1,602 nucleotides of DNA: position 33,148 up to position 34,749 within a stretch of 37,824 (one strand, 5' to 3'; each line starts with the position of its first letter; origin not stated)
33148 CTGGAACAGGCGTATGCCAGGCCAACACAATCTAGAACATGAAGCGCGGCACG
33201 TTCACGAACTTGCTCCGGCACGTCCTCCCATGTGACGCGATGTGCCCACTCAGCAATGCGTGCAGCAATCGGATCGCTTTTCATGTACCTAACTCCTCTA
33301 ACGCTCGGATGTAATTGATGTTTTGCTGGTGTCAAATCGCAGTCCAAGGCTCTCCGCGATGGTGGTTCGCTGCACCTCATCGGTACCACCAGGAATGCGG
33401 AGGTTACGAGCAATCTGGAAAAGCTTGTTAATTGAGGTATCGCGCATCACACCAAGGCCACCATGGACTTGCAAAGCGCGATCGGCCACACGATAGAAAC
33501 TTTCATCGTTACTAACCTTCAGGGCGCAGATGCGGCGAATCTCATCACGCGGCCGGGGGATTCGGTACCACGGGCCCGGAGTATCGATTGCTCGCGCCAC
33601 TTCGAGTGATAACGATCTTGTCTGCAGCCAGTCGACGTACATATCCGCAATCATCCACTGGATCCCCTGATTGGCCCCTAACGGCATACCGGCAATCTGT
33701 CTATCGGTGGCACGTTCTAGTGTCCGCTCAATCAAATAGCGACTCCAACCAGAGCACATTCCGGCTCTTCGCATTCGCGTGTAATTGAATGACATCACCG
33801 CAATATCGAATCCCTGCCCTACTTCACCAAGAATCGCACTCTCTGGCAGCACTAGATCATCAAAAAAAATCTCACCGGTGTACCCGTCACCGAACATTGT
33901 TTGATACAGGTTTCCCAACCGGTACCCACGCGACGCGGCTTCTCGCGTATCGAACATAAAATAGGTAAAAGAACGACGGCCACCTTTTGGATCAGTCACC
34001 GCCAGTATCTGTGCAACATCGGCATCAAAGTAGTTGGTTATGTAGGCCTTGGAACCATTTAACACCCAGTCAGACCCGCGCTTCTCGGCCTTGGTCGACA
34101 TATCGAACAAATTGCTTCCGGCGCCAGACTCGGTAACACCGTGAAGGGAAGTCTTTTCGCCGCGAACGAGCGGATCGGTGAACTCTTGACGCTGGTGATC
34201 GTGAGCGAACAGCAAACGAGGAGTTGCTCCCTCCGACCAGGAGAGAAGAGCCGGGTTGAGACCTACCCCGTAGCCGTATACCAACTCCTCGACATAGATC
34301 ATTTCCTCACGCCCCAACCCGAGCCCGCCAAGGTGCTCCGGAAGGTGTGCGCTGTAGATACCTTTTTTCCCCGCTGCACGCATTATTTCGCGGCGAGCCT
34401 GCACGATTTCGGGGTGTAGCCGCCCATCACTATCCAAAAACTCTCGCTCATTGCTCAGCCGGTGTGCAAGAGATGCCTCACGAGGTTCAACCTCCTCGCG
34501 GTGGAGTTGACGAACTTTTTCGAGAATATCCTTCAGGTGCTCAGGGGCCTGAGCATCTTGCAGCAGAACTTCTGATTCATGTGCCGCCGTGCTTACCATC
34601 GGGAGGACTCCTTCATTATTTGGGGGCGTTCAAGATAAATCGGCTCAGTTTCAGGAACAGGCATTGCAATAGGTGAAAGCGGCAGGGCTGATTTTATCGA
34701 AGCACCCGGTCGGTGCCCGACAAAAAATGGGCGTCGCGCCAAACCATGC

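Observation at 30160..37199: Seven-gene translationally coupled operon embedding an intact SelD among small-molecule enzymes: candidate undescribed selenium pathway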

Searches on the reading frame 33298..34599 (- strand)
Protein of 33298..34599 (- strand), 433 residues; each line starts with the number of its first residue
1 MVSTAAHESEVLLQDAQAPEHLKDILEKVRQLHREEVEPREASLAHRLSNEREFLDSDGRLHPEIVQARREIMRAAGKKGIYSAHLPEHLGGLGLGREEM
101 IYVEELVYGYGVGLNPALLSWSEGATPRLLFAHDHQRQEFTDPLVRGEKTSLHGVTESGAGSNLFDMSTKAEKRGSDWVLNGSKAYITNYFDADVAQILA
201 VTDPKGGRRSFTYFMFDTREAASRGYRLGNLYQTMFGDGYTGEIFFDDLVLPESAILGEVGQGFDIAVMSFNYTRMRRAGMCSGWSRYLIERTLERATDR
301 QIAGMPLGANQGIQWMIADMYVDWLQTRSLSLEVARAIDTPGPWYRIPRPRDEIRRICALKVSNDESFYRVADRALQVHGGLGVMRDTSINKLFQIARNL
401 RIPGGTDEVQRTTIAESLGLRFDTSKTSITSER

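Call 3: search_protein_families(library=pfam, proteins=[window:33298-34599:-], max_evalue=0.01)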
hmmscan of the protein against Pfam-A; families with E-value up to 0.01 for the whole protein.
window:33298-34599:- (433 aa): 3 families
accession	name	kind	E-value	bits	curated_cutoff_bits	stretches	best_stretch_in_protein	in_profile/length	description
PF00441.29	Acyl-CoA_dh_1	-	1.6e-32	113.2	22.4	1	261-418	1-149/150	Acyl-CoA dehydrogenase, C-terminal domain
PF02770.24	Acyl-CoA_dh_M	-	7.9e-12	45.6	33.3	1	154-248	3-96/97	Acyl-CoA dehydrogenase, middle domain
PF02771.21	Acyl-CoA_dh_N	-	1.1e-08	35.9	22.9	1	22-148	4-113/113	Acyl-CoA dehydrogenase, N-terminal domain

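Call 4: search_protein_families(library=ncbifam, proteins=[window:33298-34599:-], max_evalue=0.01)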
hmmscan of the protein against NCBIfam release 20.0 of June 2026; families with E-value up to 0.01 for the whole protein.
window:33298-34599:- (433 aa): 17 families
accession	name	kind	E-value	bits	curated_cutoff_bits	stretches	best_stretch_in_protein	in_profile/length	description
NF045652.1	ProlPCPDhRedW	equivalog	1.1e-44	152.8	650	1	67-420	31-375/376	L-prolyl-[peptidyl-carrier protein] dehydrogenase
NF042972.1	AcrlCoAredClosAcrC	equivalog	5.4e-41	140.5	640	1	71-417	40-375/378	acryloyl-CoA reductase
NF058590.1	AcCoDHFadEBacil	equivalog_domain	1.2e-37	129.7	600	1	59-417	45-409/586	acyl-CoA dehydrogenase FadE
NF042439.1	SulpropCoADesulf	equivalog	5.1e-36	124.2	600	1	76-418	33-370/379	3-sulfinopropanoyl-CoA desulfinase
NF045552.1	GlutCoADH_Des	equivalog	5.2e-33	114.8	470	1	70-421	40-383/387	glutaryl-CoA dehydrogenase Acd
NF053553.1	prodigi_MBC_PigA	equivalog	6.2e-33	114.4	500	1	52-420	21-381/381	prodigiosin MBC biosynthesis dehydrogenase PigA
NF008997.0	PRK12341.1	equivalog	6.3e-32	111.1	537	1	66-409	36-367/382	acyl-CoA dehydrogenase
NF043006.1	CyhCrbnylCoADH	equivalog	1.4e-31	109.9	650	1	56-416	31-373/380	cyclohexane-1-carbonyl-CoA dehydrogenase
NF002885.1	PRK03354.1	equivalog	2.7e-27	95.8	540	1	75-415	45-370/378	crotonobetainyl-CoA dehydrogenase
TIGR03207.1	cyc_hxne_CoA_dh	equivalog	1e-22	80.4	575.35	1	68-415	33-368/372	cyclohexanecarboxyl-CoA dehydrogenase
TIGR03204.1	pimC_large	equivalog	3.3e-20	72.3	623.85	1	71-320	44-287/395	pimeloyl-CoA dehydrogenase large subunit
TIGR03203.1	pimD_small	equivalog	6.4e-18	65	652.7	1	78-396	48-354/378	pimeloyl-CoA dehydrogenase small subunit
NF052270.1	Staph_DH_FadE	equivalog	3e-13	49.3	600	1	132-416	121-391/400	acyl-CoA dehydrogenase FadE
NF049984.1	Rv1679_FadE16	equivalog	4.7e-10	39.2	600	1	55-399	19-346/371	Rv1679 family acyl-CoA dehydrogenase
NF037942.1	ac_ACP_DH_MbtN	equivalog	8.8e-07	28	700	1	134-421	94-368/376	mycobactin biosynthesis acyl-ACP dehydrogenase MbtN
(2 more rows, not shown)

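Call 28: search_solved_structures(query=window:33298-34599:-, max_evalue=1e-10, show_alignments=1)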
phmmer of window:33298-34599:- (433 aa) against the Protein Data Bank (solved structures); distinct sequences matched with E-value up to 1e-10: 79 (the best 60 are shown).
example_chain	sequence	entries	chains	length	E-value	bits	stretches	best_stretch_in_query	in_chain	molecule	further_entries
5ol2_C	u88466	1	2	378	4.8e-37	131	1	73-416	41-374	Acyl-CoA dehydrogenase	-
5lnx_A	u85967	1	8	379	5.1e-36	127.6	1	71-416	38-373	Acyl-CoA dehydrogenase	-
1ukw_A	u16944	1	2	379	6.6e-36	127.3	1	73-416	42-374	acyl-CoA dehydrogenase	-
2vig_A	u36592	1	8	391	2.7e-35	125.3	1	74-418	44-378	SHORT-CHAIN SPECIFIC ACYL-COA DEHYDROGENASE,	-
8sgs_A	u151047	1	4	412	1.1e-34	123.2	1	72-418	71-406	Short-chain specific acyl-CoA dehydrogenase, mitochondrial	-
7y0a_A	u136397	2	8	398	1.2e-34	123.1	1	74-418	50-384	Short-chain specific acyl-CoA dehydrogenase, mitochondrial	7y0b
3mdd_A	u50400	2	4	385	1.3e-34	123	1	72-416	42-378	MEDIUM CHAIN ACYL-COA DEHYDROGENASE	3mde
1udy_A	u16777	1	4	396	1.3e-34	123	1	72-416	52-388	Acyl-CoA dehydrogenase, medium-chain specific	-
1egc_A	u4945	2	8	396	1.5e-34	122.8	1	72-416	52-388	MEDIUM CHAIN ACYL-COA DEHYDROGENASE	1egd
4p13_A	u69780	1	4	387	1.8e-34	122.5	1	72-416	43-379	Medium-chain specific acyl-CoA dehydrogenase, mitochondrial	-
1ege_A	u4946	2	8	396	2.9e-34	121.9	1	72-416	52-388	MEDIUM CHAIN ACYL-COA DEHYDROGENASE | Acyl-CoA dehydrogenase, medium-chain specific, mitochondrial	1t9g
1jqi_A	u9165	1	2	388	3.1e-34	121.7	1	71-418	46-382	short chain acyl-CoA dehydrogenase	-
2a1t_A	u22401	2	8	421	3.5e-34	121.6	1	72-416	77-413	Acyl-CoA dehydrogenase, medium-chain specific, mitochondrial precursor | Medium-chain specific acyl-CoA dehydrogenase, mitochondrial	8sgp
1ws9_A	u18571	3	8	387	8.7e-34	120.3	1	71-417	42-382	acyl-CoA dehydrogenase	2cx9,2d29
8w0z_A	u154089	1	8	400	3.7e-33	118.2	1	67-417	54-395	Long-chain specific acyl-CoA dehydrogenase, mitochondrial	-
4hr3_A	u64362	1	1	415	1.6e-23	86.5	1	24-416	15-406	Putative acyl-CoA dehydrogenase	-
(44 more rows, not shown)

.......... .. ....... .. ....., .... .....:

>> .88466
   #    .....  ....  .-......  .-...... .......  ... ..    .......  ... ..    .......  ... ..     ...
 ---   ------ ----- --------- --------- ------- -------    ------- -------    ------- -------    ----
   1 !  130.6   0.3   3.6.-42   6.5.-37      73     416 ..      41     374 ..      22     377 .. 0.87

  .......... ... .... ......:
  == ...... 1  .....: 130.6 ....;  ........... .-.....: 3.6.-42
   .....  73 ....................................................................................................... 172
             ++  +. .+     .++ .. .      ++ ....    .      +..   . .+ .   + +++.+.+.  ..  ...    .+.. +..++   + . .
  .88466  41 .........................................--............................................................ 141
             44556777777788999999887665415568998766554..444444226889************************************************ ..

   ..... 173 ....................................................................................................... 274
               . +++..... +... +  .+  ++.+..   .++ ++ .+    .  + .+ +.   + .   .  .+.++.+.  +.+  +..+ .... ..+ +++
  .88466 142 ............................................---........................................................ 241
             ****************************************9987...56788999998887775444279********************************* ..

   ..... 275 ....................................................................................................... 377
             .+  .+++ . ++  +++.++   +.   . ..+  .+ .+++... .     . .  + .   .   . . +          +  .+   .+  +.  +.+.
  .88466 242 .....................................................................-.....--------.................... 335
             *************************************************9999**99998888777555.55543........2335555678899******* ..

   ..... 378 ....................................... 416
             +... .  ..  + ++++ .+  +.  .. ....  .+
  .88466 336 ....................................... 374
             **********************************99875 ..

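Call 47: search_solved_structures(query=A2, max_evalue=1e-20, show_alignments=3)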
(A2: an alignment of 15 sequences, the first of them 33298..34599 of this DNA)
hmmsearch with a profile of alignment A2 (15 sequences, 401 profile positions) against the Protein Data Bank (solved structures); distinct sequences matched with E-value up to 1e-20: 83 (the best 60 are shown).
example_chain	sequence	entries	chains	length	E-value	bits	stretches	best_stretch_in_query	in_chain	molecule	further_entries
5ol2_C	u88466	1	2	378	5.6e-63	216.4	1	59-400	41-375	Acyl-CoA dehydrogenase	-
7w0j_A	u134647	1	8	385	1.1e-62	215.4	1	63-401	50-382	Acyl-CoA dehydrogenase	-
8i4p_A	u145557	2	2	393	1.2e-62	215.3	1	63-401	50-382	Acyl-CoA dehydrogenase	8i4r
6fah_C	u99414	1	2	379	6.3e-62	213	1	55-398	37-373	Caffeyl-CoA reductase-Etf complex subunit CarC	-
4n5f_A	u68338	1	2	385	3.1e-61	210.7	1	58-401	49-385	Putative acyl-CoA dehydrogenase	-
3pfd_A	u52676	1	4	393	3.7e-61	210.4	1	64-400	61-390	Acyl-CoA dehydrogenase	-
1ukw_A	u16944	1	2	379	1.4e-60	208.5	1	64-400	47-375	acyl-CoA dehydrogenase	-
5lnx_A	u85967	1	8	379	1.6e-60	208.3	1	54-400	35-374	Acyl-CoA dehydrogenase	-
4m9a_A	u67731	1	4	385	9.8e-60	205.7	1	57-401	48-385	Acyl-CoA dehydrogenase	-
2vig_A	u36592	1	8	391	4.1e-59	203.7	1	60-400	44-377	SHORT-CHAIN SPECIFIC ACYL-COA DEHYDROGENASE,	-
7p98_A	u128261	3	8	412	1.8e-58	201.6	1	63-397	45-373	Short-chain acyl-CoA dehydrogenase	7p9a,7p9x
7y0a_A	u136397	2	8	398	2.6e-58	201.1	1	60-400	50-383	Short-chain specific acyl-CoA dehydrogenase, mitochondrial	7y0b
8sgs_A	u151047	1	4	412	2.8e-58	201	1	60-400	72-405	Short-chain specific acyl-CoA dehydrogenase, mitochondrial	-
2z1q_A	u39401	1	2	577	1e-57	199.1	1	40-397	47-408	Acyl-CoA dehydrogenase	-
1jqi_A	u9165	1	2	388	1.8e-57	198.3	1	60-400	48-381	short chain acyl-CoA dehydrogenase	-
4hr3_A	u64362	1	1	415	4e-49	170.8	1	2-399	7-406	Putative acyl-CoA dehydrogenase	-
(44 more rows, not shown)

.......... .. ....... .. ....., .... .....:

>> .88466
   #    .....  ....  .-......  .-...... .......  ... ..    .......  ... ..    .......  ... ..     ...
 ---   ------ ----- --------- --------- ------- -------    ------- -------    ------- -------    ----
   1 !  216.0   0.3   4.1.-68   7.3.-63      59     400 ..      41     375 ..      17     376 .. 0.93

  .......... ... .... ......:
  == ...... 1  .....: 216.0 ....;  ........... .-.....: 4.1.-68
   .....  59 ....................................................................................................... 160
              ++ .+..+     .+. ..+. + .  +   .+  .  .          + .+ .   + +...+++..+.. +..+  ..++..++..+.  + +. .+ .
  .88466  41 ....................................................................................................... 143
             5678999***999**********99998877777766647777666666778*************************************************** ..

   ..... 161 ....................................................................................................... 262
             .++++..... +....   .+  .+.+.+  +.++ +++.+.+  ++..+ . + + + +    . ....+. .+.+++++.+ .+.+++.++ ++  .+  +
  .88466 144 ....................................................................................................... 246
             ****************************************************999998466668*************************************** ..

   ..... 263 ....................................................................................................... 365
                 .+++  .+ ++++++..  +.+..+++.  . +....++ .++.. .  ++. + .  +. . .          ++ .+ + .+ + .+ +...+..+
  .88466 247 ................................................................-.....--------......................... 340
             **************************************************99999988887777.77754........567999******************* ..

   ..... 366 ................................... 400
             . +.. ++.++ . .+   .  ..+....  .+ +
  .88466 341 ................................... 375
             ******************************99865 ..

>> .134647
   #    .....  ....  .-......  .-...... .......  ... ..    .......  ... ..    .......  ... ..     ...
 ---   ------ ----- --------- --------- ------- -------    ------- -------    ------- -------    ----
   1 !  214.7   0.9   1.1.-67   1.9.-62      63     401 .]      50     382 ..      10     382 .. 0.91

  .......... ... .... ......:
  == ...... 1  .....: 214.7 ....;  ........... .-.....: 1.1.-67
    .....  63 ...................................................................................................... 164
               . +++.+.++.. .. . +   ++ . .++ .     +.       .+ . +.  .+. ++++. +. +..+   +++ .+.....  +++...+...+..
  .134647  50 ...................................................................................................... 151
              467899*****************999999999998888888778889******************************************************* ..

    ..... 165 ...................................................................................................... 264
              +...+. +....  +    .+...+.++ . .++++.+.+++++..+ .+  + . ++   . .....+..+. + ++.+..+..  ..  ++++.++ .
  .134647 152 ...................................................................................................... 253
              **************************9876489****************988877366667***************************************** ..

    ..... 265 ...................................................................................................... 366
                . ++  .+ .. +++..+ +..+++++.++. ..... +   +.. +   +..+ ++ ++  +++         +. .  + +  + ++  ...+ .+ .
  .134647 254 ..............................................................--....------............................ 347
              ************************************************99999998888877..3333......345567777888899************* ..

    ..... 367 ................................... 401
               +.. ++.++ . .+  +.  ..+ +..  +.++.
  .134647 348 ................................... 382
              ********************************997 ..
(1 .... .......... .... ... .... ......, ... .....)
